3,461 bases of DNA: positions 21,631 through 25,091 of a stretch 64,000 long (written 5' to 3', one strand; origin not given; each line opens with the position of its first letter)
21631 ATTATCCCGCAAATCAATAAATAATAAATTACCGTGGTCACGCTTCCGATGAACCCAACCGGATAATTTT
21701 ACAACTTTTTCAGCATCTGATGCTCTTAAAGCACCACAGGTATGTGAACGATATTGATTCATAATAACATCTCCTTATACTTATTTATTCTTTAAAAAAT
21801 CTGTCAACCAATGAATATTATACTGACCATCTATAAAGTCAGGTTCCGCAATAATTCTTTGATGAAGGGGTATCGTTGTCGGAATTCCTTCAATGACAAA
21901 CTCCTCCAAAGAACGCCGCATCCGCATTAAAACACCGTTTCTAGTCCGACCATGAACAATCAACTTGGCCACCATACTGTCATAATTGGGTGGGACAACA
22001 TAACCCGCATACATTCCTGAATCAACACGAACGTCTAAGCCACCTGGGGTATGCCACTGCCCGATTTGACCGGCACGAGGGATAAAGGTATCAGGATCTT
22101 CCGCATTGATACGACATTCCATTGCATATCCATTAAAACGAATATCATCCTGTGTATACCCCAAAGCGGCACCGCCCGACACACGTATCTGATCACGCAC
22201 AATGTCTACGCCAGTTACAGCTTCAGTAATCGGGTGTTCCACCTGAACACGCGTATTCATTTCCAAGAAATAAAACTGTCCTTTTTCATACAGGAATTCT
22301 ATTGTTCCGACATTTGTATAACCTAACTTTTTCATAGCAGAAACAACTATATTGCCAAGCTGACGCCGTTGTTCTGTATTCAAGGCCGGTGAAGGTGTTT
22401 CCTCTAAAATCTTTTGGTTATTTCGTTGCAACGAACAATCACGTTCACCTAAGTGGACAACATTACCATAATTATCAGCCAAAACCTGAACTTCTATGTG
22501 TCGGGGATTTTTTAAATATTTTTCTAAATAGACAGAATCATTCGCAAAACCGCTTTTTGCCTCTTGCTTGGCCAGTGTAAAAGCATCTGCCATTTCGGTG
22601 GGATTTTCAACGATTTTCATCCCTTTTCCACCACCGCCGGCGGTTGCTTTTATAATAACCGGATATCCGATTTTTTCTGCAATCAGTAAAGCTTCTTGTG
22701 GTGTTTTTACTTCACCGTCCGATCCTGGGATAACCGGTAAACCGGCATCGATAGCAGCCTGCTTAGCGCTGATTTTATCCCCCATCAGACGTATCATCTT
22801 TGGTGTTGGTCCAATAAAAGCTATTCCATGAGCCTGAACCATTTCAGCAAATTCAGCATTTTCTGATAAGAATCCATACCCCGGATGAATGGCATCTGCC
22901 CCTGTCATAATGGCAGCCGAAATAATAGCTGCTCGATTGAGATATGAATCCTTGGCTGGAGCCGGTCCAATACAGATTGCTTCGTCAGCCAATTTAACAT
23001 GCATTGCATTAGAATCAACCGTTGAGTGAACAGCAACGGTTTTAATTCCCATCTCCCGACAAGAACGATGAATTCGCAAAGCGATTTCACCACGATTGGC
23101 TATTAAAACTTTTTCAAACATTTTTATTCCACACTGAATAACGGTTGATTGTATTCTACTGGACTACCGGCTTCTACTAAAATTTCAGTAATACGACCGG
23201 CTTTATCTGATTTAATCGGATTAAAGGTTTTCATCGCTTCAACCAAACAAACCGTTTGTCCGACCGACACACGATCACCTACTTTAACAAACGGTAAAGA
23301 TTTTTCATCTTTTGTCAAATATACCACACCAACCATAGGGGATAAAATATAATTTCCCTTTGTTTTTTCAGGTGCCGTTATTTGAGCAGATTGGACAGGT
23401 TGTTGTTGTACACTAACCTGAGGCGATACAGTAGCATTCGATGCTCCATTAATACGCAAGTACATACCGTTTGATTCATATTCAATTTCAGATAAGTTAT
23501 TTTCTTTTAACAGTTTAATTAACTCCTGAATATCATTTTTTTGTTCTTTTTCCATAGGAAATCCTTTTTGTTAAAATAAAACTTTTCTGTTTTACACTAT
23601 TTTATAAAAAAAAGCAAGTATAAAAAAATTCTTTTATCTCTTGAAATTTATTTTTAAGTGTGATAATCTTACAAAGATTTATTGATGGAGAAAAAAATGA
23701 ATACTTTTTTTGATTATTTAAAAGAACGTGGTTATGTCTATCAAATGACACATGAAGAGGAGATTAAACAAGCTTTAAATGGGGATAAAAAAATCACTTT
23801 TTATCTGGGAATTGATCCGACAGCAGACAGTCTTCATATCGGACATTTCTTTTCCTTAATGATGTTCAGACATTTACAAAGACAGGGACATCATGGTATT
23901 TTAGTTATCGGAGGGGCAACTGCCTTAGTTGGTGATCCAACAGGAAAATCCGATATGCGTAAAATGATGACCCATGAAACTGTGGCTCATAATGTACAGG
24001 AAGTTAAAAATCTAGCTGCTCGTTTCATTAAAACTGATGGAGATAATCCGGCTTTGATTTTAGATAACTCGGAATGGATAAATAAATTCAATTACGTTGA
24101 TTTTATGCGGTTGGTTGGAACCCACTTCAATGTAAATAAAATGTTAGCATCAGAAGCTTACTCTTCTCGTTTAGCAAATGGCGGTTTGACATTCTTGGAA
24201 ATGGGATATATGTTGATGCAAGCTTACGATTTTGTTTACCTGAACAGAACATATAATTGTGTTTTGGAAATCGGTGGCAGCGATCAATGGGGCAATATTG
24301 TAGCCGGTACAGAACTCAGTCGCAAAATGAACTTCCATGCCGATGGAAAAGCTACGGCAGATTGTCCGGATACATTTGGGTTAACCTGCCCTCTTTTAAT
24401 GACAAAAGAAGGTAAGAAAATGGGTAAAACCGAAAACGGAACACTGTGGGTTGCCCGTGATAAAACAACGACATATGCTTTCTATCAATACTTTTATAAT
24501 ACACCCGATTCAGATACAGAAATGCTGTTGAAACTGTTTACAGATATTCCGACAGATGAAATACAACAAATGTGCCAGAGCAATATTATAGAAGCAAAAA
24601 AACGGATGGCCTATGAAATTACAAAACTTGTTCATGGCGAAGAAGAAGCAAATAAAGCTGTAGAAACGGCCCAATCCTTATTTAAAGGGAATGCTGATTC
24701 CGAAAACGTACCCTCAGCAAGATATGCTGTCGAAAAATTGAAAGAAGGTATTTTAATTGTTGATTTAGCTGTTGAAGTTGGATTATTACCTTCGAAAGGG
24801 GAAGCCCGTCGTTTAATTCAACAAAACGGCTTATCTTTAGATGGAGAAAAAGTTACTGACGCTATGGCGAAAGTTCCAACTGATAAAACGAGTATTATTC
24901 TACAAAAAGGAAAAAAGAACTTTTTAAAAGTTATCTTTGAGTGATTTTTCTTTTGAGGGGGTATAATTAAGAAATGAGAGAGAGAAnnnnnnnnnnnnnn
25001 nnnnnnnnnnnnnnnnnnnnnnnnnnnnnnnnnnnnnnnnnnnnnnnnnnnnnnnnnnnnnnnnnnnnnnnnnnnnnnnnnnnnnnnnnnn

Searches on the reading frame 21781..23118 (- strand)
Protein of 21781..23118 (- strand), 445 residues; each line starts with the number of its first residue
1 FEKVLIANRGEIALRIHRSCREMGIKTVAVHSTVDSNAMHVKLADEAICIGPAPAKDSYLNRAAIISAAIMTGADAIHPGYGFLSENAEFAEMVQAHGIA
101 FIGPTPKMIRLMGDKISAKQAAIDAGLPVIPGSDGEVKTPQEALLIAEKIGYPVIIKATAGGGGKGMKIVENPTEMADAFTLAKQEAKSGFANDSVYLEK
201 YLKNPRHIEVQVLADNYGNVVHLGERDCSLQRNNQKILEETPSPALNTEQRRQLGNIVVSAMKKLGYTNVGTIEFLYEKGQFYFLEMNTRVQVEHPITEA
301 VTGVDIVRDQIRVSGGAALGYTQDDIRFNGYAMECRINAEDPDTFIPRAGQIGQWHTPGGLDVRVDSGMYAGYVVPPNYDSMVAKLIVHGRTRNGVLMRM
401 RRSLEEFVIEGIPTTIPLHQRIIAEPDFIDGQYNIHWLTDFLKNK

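Call 46: search_protein_families(library=pfam, proteins=[window:21781-23118:-])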
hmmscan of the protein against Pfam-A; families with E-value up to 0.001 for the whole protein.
window:21781-23118:- (445 aa): 6 families
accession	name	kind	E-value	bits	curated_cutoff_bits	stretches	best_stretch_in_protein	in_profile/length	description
PF02786.22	CPSase_L_D2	-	1.3e-75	254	19.8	1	114-319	1-208/211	Carbamoyl-phosphate synthase L chain, ATP binding domain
PF00289.28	Biotin_carb_N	-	9.4e-47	158.5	25.5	1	1-109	2-110/110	Biotin carboxylase, N-terminal domain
PF02785.25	Biotin_carb_C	-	2.1e-38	131.1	32.4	1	334-439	1-107/108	Biotin carboxylase C-terminal domain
PF02222.28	ATP-grasp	-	5.5e-12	46.1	27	1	137-291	16-163/179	ATP-grasp domain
PF07478.18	Dala_Dala_lig_C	-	2.5e-11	43.9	24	1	145-289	30-174/204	D-ala D-ala ligase C-terminus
PF02655.19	ATP-grasp_3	-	0.00029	21.4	23.2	0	136-292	15-158/160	ATP-grasp domain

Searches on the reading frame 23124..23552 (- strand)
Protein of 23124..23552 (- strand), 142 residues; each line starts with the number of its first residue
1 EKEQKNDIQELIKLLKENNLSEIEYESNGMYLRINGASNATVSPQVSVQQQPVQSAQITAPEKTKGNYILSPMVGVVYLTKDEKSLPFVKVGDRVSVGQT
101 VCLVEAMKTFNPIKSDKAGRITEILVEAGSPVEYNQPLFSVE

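Call 46: search_protein_families(library=pfam, proteins=[window:23124-23552:-])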
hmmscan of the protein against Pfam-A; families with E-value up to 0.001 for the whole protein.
window:23124-23552:- (142 aa): 2 families
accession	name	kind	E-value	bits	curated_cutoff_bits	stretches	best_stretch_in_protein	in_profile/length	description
PF00364.28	Biotin_lipoyl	-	2e-19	69.6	22.1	1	69-140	3-72/73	Biotin-requiring enzyme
PF13375.12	RnfC_N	-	0.00051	20.5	25.6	0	85-124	42-80/101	RnfC Barrel sandwich hybrid domain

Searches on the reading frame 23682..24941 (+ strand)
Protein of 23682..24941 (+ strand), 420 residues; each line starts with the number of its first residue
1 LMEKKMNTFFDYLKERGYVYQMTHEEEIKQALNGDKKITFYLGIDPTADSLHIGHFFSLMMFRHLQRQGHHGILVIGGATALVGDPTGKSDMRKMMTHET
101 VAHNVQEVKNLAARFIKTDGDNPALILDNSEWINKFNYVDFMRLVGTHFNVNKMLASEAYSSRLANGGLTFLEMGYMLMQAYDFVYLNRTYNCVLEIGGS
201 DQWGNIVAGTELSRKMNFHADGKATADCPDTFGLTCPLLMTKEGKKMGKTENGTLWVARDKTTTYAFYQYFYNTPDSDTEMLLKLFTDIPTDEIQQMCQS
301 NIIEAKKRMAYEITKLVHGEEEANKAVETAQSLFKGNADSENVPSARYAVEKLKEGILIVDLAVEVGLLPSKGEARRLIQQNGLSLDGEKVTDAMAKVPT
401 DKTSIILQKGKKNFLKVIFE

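Call 46: search_protein_families(library=pfam, proteins=[window:23682-24941:+])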
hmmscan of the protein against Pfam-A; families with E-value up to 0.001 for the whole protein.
window:23682-24941:+ (420 aa): 3 families
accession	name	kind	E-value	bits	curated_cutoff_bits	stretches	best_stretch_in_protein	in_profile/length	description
PF00579.31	tRNA-synt_1b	-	1.3e-75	254.9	21.1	1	36-335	4-292/292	tRNA synthetases class I (W and Y)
PF22421.1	SYY_C-terminal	-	4.8e-10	39.6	27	1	342-415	8-81/83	Tyrosine--tRNA ligase SYY-like C-terminal domain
PF01479.30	S4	-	8.8e-05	22.6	22.8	1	362-394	6-38/48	S4 domain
